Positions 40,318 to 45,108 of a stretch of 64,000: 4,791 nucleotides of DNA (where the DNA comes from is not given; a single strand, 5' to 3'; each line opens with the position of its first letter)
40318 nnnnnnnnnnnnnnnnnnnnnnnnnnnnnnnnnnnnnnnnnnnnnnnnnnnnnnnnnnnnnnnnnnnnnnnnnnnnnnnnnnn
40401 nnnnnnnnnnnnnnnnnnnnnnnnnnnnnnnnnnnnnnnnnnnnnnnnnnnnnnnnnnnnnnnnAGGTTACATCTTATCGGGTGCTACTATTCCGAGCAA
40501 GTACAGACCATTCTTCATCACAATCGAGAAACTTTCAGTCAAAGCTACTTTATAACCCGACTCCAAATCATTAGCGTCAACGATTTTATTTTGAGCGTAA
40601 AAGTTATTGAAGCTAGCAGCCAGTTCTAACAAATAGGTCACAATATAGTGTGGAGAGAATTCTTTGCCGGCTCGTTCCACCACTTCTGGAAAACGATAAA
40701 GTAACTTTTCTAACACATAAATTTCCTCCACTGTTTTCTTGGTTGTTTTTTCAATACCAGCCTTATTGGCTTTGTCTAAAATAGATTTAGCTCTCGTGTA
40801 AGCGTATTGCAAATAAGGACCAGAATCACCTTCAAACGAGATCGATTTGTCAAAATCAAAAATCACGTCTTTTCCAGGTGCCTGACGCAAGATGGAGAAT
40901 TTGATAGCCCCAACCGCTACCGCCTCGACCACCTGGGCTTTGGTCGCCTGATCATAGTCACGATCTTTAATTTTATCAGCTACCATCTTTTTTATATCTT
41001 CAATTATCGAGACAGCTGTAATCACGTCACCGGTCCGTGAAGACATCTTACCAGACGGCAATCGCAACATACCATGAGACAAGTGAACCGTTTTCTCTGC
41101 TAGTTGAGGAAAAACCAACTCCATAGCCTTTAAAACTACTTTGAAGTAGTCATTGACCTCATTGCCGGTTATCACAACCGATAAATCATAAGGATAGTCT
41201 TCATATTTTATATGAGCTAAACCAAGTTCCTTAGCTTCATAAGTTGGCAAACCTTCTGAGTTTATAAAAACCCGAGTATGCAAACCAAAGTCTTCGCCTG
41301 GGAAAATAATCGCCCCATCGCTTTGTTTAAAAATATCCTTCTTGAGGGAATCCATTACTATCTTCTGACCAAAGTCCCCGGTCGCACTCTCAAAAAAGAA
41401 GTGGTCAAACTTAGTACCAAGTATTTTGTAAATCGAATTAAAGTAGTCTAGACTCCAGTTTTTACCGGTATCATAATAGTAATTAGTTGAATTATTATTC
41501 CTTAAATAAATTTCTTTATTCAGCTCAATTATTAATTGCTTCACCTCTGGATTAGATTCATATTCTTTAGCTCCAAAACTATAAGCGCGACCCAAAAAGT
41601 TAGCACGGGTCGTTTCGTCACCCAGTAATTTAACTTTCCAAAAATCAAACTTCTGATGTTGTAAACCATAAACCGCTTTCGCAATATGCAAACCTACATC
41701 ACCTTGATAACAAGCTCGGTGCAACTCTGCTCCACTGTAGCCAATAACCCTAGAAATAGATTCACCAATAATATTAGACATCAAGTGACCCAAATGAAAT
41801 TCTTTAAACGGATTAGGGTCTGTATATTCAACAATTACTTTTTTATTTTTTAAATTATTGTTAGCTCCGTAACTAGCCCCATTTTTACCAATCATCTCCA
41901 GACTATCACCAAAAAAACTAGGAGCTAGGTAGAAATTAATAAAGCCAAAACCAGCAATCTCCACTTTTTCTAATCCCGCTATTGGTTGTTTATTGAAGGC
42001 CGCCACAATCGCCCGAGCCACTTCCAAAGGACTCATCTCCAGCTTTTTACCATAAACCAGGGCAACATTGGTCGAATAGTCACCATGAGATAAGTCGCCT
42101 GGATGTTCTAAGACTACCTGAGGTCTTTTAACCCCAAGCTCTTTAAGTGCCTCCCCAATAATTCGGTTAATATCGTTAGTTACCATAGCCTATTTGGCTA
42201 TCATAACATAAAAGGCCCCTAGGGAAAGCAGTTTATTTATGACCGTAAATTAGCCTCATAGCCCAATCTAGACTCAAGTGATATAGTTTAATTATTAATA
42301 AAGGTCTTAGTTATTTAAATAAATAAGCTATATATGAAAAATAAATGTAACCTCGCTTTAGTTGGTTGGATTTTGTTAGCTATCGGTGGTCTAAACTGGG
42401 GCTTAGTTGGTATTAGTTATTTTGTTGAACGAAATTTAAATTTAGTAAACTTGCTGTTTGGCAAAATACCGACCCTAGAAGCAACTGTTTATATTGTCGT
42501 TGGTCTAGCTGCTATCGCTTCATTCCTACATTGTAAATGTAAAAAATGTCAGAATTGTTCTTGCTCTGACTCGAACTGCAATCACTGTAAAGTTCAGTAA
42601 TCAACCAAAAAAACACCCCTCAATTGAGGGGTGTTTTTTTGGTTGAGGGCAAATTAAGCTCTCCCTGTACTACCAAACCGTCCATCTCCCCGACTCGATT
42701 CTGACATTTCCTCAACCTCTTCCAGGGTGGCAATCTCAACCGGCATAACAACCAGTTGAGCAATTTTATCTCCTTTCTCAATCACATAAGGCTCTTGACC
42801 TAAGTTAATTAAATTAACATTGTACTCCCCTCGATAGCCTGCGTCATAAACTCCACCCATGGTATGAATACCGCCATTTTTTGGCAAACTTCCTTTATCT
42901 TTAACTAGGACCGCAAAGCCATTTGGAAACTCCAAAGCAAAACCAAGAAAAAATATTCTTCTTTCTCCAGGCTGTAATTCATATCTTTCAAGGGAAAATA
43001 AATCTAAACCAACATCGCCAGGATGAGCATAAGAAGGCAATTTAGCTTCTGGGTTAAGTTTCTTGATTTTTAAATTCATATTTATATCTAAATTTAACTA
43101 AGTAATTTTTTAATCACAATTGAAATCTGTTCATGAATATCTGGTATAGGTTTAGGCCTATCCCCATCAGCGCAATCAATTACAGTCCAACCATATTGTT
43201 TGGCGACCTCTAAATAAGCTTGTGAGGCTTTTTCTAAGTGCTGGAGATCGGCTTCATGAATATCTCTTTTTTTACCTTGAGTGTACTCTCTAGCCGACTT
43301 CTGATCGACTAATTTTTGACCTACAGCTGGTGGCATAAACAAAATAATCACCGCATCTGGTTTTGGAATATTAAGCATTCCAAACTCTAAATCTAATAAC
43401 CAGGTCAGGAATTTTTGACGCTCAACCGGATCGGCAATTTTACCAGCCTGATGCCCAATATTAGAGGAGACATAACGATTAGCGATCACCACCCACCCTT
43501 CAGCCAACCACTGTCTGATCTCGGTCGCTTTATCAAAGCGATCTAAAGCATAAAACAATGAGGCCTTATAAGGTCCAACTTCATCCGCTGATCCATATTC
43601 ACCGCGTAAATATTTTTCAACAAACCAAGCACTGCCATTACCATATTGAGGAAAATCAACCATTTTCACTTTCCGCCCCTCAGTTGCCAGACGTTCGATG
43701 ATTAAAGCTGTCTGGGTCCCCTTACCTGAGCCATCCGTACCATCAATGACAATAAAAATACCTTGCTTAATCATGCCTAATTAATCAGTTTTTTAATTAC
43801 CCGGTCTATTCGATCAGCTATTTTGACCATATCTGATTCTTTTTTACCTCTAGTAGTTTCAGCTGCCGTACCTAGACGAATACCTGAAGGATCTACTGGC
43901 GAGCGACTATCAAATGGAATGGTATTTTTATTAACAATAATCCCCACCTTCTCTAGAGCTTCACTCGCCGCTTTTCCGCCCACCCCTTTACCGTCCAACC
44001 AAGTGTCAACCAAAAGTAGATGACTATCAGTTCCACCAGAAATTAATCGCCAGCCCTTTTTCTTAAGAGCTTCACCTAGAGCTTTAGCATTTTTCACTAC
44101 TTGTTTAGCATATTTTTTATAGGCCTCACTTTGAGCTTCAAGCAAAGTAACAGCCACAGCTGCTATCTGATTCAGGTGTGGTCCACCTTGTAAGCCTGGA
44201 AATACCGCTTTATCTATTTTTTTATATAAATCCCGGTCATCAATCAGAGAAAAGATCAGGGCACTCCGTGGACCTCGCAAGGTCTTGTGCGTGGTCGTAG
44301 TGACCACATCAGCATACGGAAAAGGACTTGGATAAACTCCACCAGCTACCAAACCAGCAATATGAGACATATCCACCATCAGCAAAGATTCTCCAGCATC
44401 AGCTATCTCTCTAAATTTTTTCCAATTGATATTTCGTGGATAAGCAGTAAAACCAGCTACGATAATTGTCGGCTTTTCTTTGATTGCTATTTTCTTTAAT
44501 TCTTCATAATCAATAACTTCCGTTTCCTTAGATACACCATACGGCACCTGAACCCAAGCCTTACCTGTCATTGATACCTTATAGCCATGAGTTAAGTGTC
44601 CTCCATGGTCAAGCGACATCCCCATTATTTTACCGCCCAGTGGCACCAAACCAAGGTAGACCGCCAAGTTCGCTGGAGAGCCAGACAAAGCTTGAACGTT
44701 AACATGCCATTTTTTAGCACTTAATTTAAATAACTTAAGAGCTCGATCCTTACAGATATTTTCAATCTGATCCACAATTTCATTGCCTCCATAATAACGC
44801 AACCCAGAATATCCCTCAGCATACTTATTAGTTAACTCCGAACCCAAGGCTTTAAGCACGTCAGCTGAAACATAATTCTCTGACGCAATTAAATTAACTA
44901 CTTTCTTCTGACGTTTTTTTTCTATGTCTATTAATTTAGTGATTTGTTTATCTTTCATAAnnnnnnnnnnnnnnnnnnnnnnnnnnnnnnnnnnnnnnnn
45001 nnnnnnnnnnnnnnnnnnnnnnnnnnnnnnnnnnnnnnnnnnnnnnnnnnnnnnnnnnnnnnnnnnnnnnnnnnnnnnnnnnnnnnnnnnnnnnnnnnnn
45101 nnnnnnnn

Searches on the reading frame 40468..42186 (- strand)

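Call 49: search_protein_families(library=pfam, proteins=[window:40468-42186:-], max_evalue=0.001)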
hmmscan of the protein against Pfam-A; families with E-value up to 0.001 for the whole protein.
window:40468-42186:- (572 aa): 3 families
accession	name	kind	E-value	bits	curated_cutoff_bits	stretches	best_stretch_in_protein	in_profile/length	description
PF00750.26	tRNA-synt_1d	-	1.8e-29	103.3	23.3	1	109-445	14-349/349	tRNA synthetases class I (R), catalytic domain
PF05746.21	DALR_1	-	4.1e-29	101.5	22.3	1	459-572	1-117/117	DALR anticodon binding domain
PF03485.21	Arg_tRNA_synt_N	-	4.8e-19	69.2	21.5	1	5-87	2-85/85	Arginyl tRNA synthetase N terminal domain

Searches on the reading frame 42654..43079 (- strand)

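Call 86: search_protein_families(library=pfam, proteins=[window:42654-43079:-], max_evalue=0.0001)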
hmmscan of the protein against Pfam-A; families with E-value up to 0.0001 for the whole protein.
window:42654-43079:- (141 aa): 2 families
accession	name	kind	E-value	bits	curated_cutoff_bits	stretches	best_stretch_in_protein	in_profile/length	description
PF00692.24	dUTPase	-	1.5e-23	83.4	22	1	11-139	2-129/129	dUTPase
PF22769.1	DCD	-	9.2e-08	32.8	27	1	32-112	70-151/153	dCTP deaminase-like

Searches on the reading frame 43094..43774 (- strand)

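Call 86: search_protein_families(library=pfam, proteins=[window:43094-43774:-], max_evalue=0.0001)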
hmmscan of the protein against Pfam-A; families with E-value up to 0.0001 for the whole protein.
window:43094-43774:- (226 aa): 1 family
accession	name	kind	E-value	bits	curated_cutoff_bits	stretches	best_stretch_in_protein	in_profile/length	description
PF02223.23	Thymidylate_kin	-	9.1e-18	65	27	1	10-202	1-175/185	Thymidylate kinase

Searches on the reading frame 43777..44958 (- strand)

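Call 49: search_protein_families(library=pfam, proteins=[window:43777-44958:-], max_evalue=0.001)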
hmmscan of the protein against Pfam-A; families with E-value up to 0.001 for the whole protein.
window:43777-44958:- (393 aa): 1 family
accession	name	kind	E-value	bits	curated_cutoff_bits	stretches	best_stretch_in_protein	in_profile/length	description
PF00464.25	SHMT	-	1e-158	528.6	27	1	2-383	4-398/399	Serine hydroxymethyltransferase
